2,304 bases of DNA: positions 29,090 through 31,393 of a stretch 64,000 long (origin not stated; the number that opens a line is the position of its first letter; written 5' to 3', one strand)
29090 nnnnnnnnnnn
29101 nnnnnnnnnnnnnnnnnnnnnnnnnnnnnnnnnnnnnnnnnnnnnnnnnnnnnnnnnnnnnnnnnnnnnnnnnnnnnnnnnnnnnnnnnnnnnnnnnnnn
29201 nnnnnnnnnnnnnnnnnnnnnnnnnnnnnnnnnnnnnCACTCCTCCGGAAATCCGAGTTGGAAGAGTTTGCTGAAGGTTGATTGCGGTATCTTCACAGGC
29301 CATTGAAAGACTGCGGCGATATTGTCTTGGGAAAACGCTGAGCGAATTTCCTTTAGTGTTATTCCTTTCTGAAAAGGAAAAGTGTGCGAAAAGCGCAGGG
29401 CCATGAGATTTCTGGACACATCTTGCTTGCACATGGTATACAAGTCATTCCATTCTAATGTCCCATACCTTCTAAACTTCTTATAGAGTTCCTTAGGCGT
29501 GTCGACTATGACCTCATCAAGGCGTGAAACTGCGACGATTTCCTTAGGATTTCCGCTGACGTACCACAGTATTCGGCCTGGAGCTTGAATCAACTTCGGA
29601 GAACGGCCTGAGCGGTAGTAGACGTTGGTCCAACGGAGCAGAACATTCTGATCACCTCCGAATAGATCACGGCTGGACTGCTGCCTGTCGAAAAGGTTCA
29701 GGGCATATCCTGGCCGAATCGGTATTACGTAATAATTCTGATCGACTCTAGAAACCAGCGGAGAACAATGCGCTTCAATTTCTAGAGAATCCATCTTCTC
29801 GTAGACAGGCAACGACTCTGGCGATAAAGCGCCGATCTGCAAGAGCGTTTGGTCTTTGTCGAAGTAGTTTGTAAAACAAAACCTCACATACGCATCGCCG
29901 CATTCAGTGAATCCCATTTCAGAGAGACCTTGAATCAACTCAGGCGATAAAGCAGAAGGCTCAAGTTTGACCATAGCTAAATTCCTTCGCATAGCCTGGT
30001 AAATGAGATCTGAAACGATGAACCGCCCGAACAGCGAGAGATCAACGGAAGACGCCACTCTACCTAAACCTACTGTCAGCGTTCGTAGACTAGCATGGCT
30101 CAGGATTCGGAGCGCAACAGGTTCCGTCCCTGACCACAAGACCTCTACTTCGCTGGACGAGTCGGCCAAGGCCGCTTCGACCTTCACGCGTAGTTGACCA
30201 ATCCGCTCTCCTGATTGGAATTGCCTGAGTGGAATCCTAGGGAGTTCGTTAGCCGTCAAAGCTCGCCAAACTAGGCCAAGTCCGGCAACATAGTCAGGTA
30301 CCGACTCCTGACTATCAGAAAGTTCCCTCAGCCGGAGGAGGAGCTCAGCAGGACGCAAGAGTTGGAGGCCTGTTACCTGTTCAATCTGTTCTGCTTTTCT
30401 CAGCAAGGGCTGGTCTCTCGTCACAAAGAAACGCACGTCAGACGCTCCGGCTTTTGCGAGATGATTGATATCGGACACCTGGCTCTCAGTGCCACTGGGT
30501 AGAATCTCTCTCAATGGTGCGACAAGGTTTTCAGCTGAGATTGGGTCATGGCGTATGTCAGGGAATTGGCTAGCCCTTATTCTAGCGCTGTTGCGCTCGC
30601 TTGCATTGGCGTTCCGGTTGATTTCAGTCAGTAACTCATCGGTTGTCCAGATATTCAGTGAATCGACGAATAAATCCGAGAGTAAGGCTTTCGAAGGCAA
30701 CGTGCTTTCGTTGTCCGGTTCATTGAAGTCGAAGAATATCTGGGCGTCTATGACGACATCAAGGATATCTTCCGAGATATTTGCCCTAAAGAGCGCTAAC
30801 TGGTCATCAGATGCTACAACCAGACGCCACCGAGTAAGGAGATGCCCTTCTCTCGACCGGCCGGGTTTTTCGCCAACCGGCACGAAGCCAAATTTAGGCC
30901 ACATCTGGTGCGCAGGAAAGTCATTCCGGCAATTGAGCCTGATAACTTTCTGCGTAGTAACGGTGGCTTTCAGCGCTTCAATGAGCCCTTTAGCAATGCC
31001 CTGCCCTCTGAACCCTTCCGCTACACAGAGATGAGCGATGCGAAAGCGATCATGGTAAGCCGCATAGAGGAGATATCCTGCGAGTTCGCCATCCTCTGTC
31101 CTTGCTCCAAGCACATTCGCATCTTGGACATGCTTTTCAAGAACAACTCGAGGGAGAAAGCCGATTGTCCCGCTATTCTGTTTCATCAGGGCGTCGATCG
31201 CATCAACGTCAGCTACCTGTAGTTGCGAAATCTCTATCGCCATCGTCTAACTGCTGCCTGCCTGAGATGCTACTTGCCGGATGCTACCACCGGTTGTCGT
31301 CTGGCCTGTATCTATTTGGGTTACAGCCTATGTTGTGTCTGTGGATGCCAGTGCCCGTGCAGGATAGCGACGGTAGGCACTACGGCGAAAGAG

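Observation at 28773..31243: AT-rich two-gene module: a GNAT-PIN-(GNAT-like)-ASCH protein translationally coupled to a stand-alone ASCH protein; candidate writer/eraser toxin-antitoxin or defence system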

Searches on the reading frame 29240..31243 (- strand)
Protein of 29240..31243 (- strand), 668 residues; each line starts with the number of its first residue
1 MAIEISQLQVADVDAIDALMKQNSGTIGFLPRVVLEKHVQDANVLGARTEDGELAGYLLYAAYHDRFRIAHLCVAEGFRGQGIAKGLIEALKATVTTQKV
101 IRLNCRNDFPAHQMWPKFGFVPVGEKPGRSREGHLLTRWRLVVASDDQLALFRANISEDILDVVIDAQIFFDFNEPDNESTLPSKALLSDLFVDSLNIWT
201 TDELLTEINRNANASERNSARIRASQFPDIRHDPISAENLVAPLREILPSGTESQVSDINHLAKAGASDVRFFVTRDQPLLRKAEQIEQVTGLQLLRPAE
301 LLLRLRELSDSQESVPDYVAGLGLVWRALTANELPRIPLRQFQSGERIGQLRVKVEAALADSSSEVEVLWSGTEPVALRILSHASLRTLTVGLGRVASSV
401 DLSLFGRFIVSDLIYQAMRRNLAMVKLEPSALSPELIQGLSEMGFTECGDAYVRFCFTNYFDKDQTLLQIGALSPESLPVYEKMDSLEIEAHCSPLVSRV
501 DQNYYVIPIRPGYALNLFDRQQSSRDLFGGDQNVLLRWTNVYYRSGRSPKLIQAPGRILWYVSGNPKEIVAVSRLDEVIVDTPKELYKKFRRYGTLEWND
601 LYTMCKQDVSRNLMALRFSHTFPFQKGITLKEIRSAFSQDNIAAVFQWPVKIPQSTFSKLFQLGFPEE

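Call 4: search_protein_families(library=pfam, proteins=[window:29240-31243:-], max_evalue=1)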
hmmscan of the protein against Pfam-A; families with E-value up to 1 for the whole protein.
window:29240-31243:- (668 aa): 5 families
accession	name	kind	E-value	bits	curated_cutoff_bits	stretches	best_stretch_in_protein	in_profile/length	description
PF13673.13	Acetyltransf_10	-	1.1e-10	42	23.6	1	37-137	24-122/128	Acetyltransferase (GNAT) domain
PF00583.31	Acetyltransf_1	-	5.7e-09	36.7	20.7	1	48-120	38-116/116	Acetyltransferase (GNAT) family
PF13508.13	Acetyltransf_7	-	9.8e-09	35.9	27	1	50-121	10-83/84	Acetyltransferase (GNAT) domain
PF14542.12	Acetyltransf_CG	-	8.4e-05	23.1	30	1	51-99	8-57/80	GCN5-related N-acetyl-transferase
PF08445.16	FR47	-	0.25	11.8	22.1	1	68-120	23-77/86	FR47-like protein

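Call 5: search_protein_families(library=padloc, proteins=[window:29240-31243:-], max_evalue=1)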
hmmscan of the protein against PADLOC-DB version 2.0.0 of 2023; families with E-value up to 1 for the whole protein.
window:29240-31243:- (668 aa): 6 families
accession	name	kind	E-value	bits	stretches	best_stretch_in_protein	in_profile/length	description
PDLC04421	PDC-M11A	-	3.4e-17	60.3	2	464-635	292-458/486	-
PDLC04422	PDC-M11A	-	4.9e-12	43.5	2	477-636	310-465/501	-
PDLC04424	PDC-M11B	-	0.00018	19.4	1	558-635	43-118/142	-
PDLC04417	PDC-M11A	-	0.0039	14.2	1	501-639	328-470/501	-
PDLC04420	PDC-M11A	-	0.0062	13.5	1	471-585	189-303/376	-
PDLC04425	PDC-M11B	-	0.035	12.6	1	557-634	35-110/132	-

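Call 6: search_protein_families(library=ncbifam, proteins=[window:29240-31243:-], max_evalue=1)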
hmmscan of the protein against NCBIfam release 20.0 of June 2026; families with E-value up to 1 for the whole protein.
window:29240-31243:- (668 aa): 10 families
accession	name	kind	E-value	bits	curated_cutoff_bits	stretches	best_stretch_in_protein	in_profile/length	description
TIGR01575.1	rimI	equivalog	2e-06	28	86.4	1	41-124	30-116/132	ribosomal protein S18-alanine N-acetyltransferase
NF000358.1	sat2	exception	0.00038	20.3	360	1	41-121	58-141/174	streptothricin N-acetyltransferase Sat2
NF000487.1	stat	exception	0.0017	17.9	420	1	41-89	77-127/189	streptothricin N-acetyltransferase STAT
NF005840.0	PRK07757.1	equivalog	0.0083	16.1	154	1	3-102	3-102/153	N-acetyltransferase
NF005921.0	PRK07922.1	equivalog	0.015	14.9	180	1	3-126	7-129/170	amino-acid N-acetyltransferase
NF040501.1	resist_ArsN2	equivalog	0.036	13.7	125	1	40-103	22-85/133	arsenic resistance N-acetyltransferase ArsN2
NF002959.0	PRK03624.1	equivalog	0.059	13.1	124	1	3-104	7-110/147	GNAT family acetyltransferase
NF008212.0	PRK10975.1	equivalog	0.11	12.2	219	1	42-104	138-201/232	dTDP-4-amino-4,6-dideoxy-D-galactose acyltransferase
NF033083.0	AAC_3_I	equivalog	0.14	12.4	200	1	52-99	61-110/145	AAC(3)-I family aminoglycoside N-acetyltransferase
NF010241.0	PRK13688.1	equivalog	0.18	11.5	194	1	63-132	77-139/159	N-acetyltransferase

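Call 7: search_solved_structures(query=window:29240-31243:-, max_evalue=1)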
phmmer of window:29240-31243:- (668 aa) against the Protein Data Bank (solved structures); distinct sequences matched with E-value up to 1: 9.
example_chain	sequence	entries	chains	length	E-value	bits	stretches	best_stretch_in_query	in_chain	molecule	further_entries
4pv6_C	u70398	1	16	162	8.2e-05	24.6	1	9-143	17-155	N-terminal acetyltransferase complex subunit [ARD1]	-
7wx5_A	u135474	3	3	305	0.0017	20.2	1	4-102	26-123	N-acetyltransferase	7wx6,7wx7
6wqb_A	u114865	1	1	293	0.016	17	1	15-103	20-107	N-terminal acetyltransferase, GNAT family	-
6wqc_A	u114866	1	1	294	0.016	17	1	15-103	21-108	N-terminal acetyltransferase, GNAT family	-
2ozh_A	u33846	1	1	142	0.12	14.1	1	10-122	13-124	Hypothetical protein XCC2953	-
1y7r_A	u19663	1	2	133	0.27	13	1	67-125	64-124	hypothetical protein SA2161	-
3bln_A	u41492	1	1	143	0.73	11.5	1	10-122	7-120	Acetyltransferase GNAT family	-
3owc_A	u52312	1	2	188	0.83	11.3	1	49-143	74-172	Probable acetyltransferase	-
7n1l_A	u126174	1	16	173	0.87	11.3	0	41-92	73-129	GCN5-related N-acetyltransferase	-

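Call 10: find_homologous_proteins(query=window:29240-31243:-, max_evalue=0.001)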
Query window:29240-31243:- (668 aa): 512 proteins with E <= 0.001 among 8000 candidates; the best 120 are listed.
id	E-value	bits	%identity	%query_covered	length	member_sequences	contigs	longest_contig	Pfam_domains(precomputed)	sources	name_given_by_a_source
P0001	0.0e+0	1502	100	100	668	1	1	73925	PF13673.14,PF13508.14,PF00583.32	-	-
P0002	0.0e+0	1231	82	100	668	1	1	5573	PF13673.14,PF13508.14,PF00583.32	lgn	-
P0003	0.0e+0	1169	86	91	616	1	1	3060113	PF13673.14,PF13508.14,PF00583.32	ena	-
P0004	0.0e+0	1139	76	100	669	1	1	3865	PF13673.14,PF13508.14,PF14542.13,PF00583.32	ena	-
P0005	0.0e+0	1125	75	100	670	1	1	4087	PF13673.14,PF13508.14,PF00583.32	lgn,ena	-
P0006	0.0e+0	1084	71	100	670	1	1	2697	PF13673.14,PF13508.14,PF00583.32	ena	-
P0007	0.0e+0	1082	72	100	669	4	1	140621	PF13673.14,PF13508.14,PF00583.32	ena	-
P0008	0.0e+0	1078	71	100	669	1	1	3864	PF13673.14,PF13508.14,PF00583.32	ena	-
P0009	0.0e+0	1068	71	100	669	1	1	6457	PF13673.14,PF13508.14,PF00583.32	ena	-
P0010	0.0e+0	1065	69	100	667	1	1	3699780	PF13673.14,PF13508.14,PF00583.32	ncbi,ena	-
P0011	0.0e+0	1036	71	97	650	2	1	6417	PF13673.14,PF13508.14,PF00583.32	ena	-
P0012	7.2e-289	978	68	95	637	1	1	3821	PF13673.14,PF13508.14,PF00583.32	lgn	-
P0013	2.4e-273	927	61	100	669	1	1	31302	PF13673.14,PF13508.14,PF00583.32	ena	-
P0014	2.2e-271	920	61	100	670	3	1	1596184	PF13673.14,PF13508.14,PF00583.32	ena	-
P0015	4.4e-271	919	60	100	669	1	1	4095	PF13673.14,PF13508.14,PF00583.32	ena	-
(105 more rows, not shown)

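Call 13: find_related_loci(query=A1, collection=genome_contigs, flank=10000)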
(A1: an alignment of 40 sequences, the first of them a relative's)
Query A1 (668 aa) in genome_contigs; peptide patterns used: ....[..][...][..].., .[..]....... (x = any residue, [..] = any of these).
150 stretches matched a pattern; 96 encode a relative of the query (tblastn E <= 1e-3); the best 80 are kept; 80 distinct loci.
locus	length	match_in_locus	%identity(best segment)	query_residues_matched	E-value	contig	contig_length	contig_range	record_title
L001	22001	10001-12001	69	3-668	0e+0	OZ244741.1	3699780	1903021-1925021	MAG: Dehalococcoidia bacterium isolate 3ca8c83b-605f-4fcd-bc6c-fe95b3c2bdbe genome assembly, chromosome: 1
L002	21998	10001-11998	59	1-665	0e+0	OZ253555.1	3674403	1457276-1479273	MAG: Dehalococcoidia bacterium isolate 3e717284-69a8-41bf-8ce6-f7adde8b09c9 genome assembly, chromosome: 1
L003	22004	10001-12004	57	3-668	0e+0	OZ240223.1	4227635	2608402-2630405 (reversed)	MAG: Dehalococcoidia bacterium isolate f6a585c4-e35e-4cc9-a722-66a179f45198 genome assembly, chromosome: 1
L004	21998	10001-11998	56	5-668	0e+0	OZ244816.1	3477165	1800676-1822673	MAG: Dehalococcoidia bacterium isolate f2a2dee8-fbed-446a-8eee-262c204d2a39 genome assembly, chromosome: 1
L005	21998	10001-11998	56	5-667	0e+0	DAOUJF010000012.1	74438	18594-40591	MAG TPA_asm: Dehalococcoidia bacterium isolate S32_247 k113_178210, whole genome shotgun sequence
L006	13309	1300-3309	55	1-668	0e+0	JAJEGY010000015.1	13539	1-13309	MAG: Dehalococcoidia bacterium isolate p16x57bins.56 k141_863965, whole genome shotgun sequence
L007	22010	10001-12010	56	3-668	0e+0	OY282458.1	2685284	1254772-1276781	MAG: uncultured Dehalococcoidia bacterium genome assembly, chromosome: 1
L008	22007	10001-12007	54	1-667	0e+0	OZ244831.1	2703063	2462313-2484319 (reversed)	MAG: Dehalococcoidia bacterium isolate fefddc82-9128-483f-92e3-00fb9ba73f2d genome assembly, chromosome: 1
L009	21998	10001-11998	54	3-666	0e+0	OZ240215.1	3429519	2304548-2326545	MAG: Dehalococcoidia bacterium isolate 191162a9-6f6c-41d9-b6bf-8976c5f9f408 genome assembly, chromosome: 1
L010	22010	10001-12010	53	1-668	0e+0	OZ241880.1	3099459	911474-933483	MAG: Dehalococcoidia bacterium isolate 7793bf3c-8c6b-46c4-b31f-2e3337617696 genome assembly, chromosome: 1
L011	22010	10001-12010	54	1-668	0e+0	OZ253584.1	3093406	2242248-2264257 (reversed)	MAG: Dehalococcoidia bacterium isolate 03c8e236-5a43-4a8a-a010-48565315aea4 genome assembly, chromosome: 1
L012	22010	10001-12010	55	2-668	0e+0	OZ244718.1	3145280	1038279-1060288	MAG: Dehalococcoidia bacterium isolate 64a180b2-7017-4824-b5be-e5f766f304e8 genome assembly, chromosome: 1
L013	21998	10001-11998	55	5-668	0e+0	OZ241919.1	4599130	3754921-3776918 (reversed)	MAG: Dehalococcoidia bacterium isolate 6c1ee286-a86d-453a-9dbe-4da6ae1069d1 genome assembly, chromosome: 1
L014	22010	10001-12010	53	1-668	0e+0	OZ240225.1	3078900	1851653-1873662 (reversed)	MAG: Dehalococcoidia bacterium isolate 61ae0fec-d7fd-44af-9ffe-6c9d366cf1b9 genome assembly, chromosome: 1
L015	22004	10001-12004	52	1-666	0e+0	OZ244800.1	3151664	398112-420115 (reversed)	MAG: Dehalococcoidia bacterium isolate 42545cc6-7e07-44bf-9ae7-6d6b501a8e34 genome assembly, chromosome: 1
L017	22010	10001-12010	51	1-668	0e+0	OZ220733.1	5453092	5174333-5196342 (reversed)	MAG: Candidatus Latescibacterota bacterium isolate cc6a1995-d657-4e87-88a0-a2308bb9e8e7 genome assembly, chromosome: 1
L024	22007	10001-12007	49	1-666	0e+0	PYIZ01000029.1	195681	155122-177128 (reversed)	MAG: Candidatus Poribacteria bacterium isolate PCPOR2b Ga0206366_129, whole genome shotgun sequence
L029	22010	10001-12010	49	3-667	0e+0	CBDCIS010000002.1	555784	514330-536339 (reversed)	MAG: Dehalococcoidia bacterium isolate 8e13df92-f4f3-4e34-85da-b913360e8956 genome assembly, contig: contig_2, whole gen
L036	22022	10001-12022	49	1-668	0e+0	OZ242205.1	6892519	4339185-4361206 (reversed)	MAG: Vicinamibacterales bacterium isolate eeb0043e-0032-4cf8-a264-719f6bba5173 genome assembly, chromosome: 1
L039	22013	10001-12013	50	1-666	0e+0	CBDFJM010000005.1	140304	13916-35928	MAG: Dehalococcoidia bacterium isolate e3381621-976b-4bb2-ab20-043f7ff68e99 genome assembly, contig: contig_5, whole gen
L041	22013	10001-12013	46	1-667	0e+0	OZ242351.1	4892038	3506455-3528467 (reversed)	MAG: Candidatus Poribacteria bacterium isolate f935c7b2-2358-4189-a958-9ccc83df77d9 genome assembly, chromosome: 1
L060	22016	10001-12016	40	1-668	1e-163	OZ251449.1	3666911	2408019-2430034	MAG: Alphaproteobacteria bacterium isolate 02c84b84-2ec1-47c2-b806-535ae8168f41 genome assembly, chromosome: 1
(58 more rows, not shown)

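Call 17: find_encoding_contigs(protein=P0010, flank=10000, max_places=3)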
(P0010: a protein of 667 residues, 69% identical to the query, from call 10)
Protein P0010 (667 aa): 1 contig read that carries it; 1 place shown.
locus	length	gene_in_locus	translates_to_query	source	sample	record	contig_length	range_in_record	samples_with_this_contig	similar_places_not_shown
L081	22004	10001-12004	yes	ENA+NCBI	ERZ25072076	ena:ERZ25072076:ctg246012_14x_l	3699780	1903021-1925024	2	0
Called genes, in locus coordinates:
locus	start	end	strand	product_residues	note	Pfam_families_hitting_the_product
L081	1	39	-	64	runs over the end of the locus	-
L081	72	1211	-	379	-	PF00285:Citrate_synt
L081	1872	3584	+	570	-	PF01558:POR, PF01855:POR_N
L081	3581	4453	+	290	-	PF02775:TPP_enzyme_C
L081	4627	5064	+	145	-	PF22014:DUF6932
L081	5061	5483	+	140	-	PF13560:HTH_31 (weak), PF01381:HTH_3, PF13413:HTH_25 (weak)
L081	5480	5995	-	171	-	PF04542:Sigma70_r2, PF08281:Sigma70_r4_2, PF04545:Sigma70_r4 (weak)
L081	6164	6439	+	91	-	PF13490:zf-HC2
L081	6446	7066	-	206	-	PF00174:Oxidored_molyb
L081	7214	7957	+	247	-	PF00005:ABC_tran, PF13304:AAA_21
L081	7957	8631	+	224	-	PF01061:ABC2_membrane, PF03379:CcmB, PF12698:ABC2_membrane_3 (weak)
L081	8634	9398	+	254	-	PF01578:Cytochrom_C_asm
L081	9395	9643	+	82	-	-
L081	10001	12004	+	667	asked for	PF00583:Acetyltransf_1, PF13673:Acetyltransf_10, PF13508:Acetyltransf_7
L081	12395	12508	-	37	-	-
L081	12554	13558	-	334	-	PF13384:HTH_23 (weak), PF13936:HTH_38, PF00665:rve (weak)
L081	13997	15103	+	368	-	PF12973:Cupin_7 (faint), PF07883:Cupin_2 (weak)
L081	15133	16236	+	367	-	PF07883:Cupin_2 (faint)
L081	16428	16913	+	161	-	PF03100:CcmE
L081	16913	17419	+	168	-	PF03745:DUF309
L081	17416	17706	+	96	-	-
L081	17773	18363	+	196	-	PF13411:MerR_1, PF00376:MerR (weak)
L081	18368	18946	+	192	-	PF01025:GrpE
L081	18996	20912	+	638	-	PF00012:HSP70, PF06723:MreB_Mbl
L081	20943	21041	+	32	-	-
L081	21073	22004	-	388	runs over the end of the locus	PF04235:DUF418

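Call 18: predict_structure(alignment_id=A1)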
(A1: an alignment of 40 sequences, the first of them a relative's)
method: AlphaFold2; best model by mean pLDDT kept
length: 668 residues; sequences in the alignment: 40
mean_pLDDT: 76.2   pTM: 0.61
mean pLDDT of the five models: 76.2, 76.0, 73.7, 64.9, 60.9
residues with pLDDT >= 90: 88; 70-90: 402; 50-70: 109; < 50: 69
segments of 3 or more residues with pLDDT < 50: 26-28, 147-157, 495-539, 594-596
pLDDT, mean of each block of 10 residues (from residue 1): 83 86 60 83 88 87 65 83 85 69 82 82 81 83 58 47 85 84 86 80 88 85 84 83 93 89 89 91 93 92 82 57 73 87 84 90 88 88 86 87 70 71 85 75 79 79 83 90 78 50 37 37 40 42 56 70 72 72 77 57 71 67 72 89 73 82 67
secondary structure, 60 per line:
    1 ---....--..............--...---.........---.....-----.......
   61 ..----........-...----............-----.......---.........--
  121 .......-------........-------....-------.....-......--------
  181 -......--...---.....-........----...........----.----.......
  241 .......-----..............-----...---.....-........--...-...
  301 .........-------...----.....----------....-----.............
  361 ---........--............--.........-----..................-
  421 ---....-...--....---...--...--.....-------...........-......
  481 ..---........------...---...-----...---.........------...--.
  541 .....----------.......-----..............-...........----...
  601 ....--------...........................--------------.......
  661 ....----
elements in order: E4-7 H10-23 H32-40 E44-48 E54-62 E67-74 H83-94 E100-106 H110-118 E121-127 E135-142 H150-153 E161-165 H167-172 H182-187 E196-200 H202-209 H214-224 H234-247 H253-266 E272-274 H278-282 H284-291 E294-296 H298-309 E317-319 E324-328 H339-342 H348-360 E364-371 E374-385 E388-396 H402-419 E424-427 H434-437 E446-448 E451-455 H463-473 H475-482 H486-492 E506-508 H520-528 E535-537 E540-545 E556-562 E568-581 H583-593 H598-604 E613-629 H630-639 H654-664
